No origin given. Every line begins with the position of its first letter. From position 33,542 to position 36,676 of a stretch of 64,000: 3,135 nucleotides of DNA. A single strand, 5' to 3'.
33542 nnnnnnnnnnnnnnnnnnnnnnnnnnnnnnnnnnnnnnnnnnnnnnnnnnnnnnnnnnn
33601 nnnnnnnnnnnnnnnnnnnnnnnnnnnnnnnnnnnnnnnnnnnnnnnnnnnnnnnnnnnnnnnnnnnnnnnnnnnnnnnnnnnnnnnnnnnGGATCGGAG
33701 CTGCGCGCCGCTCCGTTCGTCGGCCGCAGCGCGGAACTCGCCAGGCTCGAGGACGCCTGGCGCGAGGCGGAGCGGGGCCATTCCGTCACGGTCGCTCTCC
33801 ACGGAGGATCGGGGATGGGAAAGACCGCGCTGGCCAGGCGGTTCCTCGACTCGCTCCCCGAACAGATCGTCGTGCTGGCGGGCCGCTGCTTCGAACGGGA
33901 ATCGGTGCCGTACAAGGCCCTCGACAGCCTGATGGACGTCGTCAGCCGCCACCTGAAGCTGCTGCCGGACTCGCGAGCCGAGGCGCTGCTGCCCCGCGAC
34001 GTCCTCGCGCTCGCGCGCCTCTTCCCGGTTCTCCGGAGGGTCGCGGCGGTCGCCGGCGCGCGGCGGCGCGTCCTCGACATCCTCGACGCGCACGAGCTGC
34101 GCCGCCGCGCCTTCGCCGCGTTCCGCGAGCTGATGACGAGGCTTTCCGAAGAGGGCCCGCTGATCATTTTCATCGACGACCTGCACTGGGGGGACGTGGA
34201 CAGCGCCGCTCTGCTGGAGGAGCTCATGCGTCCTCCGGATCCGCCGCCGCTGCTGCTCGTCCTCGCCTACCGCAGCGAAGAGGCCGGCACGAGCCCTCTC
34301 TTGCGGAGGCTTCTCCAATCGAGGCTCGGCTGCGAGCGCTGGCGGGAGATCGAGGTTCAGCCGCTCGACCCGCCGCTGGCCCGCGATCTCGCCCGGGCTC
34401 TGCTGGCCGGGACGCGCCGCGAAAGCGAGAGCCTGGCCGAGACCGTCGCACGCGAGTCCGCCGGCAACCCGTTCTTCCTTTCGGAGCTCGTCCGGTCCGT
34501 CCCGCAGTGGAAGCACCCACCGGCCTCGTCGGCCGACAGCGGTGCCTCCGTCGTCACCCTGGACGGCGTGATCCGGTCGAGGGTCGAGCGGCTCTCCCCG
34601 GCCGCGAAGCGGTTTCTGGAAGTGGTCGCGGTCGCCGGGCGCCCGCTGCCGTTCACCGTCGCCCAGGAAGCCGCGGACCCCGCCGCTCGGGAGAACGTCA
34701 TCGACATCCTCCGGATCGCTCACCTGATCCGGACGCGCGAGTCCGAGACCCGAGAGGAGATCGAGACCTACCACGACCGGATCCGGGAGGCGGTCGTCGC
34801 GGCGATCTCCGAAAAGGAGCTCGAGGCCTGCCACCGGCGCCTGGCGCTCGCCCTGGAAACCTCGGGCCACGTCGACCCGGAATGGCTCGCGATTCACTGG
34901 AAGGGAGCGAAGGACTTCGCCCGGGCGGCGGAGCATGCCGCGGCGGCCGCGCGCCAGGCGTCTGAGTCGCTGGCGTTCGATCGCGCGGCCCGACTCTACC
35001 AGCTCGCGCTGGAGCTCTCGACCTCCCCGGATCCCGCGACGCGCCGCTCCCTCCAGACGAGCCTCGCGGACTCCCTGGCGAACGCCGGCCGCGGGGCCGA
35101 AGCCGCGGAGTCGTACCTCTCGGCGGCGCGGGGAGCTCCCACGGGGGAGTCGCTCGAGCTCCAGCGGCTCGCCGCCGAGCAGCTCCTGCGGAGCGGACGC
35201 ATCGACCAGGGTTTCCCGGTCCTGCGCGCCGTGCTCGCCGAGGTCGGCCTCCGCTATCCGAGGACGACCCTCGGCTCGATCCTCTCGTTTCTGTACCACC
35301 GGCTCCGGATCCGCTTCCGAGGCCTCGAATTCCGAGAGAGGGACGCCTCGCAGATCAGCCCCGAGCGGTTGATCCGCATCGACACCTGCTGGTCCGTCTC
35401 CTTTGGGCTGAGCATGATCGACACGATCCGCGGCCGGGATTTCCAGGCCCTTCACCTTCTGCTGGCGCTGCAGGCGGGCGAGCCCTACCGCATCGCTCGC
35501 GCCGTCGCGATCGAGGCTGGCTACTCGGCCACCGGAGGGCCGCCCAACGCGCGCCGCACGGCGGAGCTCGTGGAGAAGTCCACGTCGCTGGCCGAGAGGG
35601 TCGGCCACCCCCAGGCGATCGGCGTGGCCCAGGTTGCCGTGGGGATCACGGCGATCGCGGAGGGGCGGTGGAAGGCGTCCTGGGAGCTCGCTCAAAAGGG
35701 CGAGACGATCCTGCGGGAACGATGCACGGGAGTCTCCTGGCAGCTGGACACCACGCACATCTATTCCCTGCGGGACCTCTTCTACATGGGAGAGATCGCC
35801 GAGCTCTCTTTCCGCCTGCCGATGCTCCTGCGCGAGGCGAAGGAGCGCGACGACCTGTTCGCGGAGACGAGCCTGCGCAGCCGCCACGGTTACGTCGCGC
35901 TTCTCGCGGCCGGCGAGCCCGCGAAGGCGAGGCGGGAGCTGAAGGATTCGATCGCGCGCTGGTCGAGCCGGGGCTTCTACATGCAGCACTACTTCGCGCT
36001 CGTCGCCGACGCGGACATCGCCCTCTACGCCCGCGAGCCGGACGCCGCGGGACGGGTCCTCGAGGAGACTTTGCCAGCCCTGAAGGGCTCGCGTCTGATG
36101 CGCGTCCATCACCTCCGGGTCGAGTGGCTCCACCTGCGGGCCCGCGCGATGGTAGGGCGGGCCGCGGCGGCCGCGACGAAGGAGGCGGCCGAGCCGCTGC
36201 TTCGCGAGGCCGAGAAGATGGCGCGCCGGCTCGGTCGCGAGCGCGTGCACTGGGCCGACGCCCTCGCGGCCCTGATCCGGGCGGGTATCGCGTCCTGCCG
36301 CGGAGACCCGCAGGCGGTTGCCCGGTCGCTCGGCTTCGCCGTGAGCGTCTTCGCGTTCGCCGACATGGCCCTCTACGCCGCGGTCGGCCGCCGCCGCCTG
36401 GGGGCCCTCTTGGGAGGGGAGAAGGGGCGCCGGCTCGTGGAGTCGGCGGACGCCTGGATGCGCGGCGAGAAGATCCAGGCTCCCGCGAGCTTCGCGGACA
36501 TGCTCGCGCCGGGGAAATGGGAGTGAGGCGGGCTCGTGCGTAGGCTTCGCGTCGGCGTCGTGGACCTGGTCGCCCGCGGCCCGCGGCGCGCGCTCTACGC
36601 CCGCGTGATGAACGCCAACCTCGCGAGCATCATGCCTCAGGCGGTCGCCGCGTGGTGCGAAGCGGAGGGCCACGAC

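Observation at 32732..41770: Co-transcribed trio: STAND Ser/Thr kinase-NTPase, B12-binding radical SAM enzyme and a secreted neutral ceramidase-like hydrolase, facing an FHA kinase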

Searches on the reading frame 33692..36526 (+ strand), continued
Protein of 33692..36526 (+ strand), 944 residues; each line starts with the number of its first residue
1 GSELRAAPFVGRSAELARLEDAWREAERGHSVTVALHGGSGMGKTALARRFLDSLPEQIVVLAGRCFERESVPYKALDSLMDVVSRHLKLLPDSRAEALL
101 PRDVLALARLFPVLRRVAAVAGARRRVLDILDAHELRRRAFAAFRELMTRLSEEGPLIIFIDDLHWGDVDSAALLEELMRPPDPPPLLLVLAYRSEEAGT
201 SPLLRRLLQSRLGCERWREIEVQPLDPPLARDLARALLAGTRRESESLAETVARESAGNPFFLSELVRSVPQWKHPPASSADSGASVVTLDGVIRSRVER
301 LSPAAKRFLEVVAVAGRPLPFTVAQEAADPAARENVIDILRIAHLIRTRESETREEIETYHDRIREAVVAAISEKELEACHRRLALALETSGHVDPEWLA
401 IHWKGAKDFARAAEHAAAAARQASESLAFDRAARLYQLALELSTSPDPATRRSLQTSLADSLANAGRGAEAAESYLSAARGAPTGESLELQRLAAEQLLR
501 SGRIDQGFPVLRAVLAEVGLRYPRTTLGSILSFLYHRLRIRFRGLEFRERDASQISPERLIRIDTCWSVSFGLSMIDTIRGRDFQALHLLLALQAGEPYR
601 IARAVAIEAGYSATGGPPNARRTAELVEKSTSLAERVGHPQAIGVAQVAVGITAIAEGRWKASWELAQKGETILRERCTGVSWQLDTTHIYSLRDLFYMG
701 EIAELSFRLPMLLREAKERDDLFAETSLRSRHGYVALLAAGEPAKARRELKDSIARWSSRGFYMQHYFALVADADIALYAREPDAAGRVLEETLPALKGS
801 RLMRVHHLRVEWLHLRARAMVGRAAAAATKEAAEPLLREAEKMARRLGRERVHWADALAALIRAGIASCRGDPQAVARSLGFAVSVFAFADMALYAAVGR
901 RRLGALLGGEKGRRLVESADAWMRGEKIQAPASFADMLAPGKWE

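Call 85: find_encoding_contigs(protein=P0274, flank=7000, max_places=1)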
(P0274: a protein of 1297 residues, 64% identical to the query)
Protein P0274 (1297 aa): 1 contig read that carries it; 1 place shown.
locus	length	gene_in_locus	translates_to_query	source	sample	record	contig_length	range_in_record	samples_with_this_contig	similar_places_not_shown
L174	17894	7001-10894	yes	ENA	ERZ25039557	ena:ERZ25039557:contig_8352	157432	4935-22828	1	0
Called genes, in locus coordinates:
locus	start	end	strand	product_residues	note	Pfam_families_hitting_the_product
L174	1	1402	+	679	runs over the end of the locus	PF08447:PAS_3, PF01590:GAF, PF13185:GAF_2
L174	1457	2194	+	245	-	-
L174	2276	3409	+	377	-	PF13433:Peripla_BP_5, PF13458:Peripla_BP_6, PF01094:ANF_receptor, PF13433:Peripla_BP_5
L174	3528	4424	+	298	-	PF02653:BPD_transp_2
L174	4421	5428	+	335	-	PF02653:BPD_transp_2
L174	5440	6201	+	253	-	PF00005:ABC_tran, PF13304:AAA_21 (faint), PF12399:BCA_ABC_TP_C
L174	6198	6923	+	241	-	PF00005:ABC_tran, PF13304:AAA_21 (faint), PF12399:BCA_ABC_TP_C (weak)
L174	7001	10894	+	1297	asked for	PF00069:Pkinase, PF07714:PK_Tyr_Ser-Thr, PF00069:Pkinase, PF17667:Pkinase_fungal (faint), PF13191:AAA_16, PF13401:AAA_22 (faint)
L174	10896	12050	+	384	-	PF01734:Patatin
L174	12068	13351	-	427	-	PF00069:Pkinase, PF07714:PK_Tyr_Ser-Thr, PF01636:APH (faint), PF03109:ABC1 (faint), PF16697:Yop-YscD_cpl, PF00498:FHA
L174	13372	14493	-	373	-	PF00285:Citrate_synt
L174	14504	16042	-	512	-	PF01293:PEPCK_ATP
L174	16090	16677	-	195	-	-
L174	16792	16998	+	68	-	-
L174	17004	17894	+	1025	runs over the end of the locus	PF25183:OMP_b-brl_4, PF00171:Aldedh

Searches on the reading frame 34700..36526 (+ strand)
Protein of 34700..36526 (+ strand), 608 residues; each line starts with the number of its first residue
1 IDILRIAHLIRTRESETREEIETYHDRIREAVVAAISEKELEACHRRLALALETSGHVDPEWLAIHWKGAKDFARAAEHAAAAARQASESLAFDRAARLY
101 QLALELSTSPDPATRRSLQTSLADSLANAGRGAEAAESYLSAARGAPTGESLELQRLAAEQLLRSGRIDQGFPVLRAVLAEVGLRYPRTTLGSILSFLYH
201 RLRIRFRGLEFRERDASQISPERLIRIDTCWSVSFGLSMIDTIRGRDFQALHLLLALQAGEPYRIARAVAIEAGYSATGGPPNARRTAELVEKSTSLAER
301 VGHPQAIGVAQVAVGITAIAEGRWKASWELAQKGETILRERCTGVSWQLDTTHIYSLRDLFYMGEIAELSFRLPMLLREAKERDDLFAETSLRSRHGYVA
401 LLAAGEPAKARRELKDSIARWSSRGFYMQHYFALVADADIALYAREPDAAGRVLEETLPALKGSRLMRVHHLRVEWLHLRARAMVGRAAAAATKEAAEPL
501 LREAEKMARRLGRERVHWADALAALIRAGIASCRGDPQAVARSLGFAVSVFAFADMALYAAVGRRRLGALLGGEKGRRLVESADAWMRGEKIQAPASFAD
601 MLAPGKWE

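Call 65: search_protein_families(library=pfam, proteins=[window:34700-36526:+], max_evalue=10)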
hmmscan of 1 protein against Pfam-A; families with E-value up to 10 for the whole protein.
window:34700-36526:+ (608 aa): 1 family
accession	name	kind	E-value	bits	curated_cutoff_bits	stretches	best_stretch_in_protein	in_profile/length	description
PF13176.12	TPR_7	-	0.14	12.8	27.9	0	93-110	15-32/36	Tetratricopeptide repeat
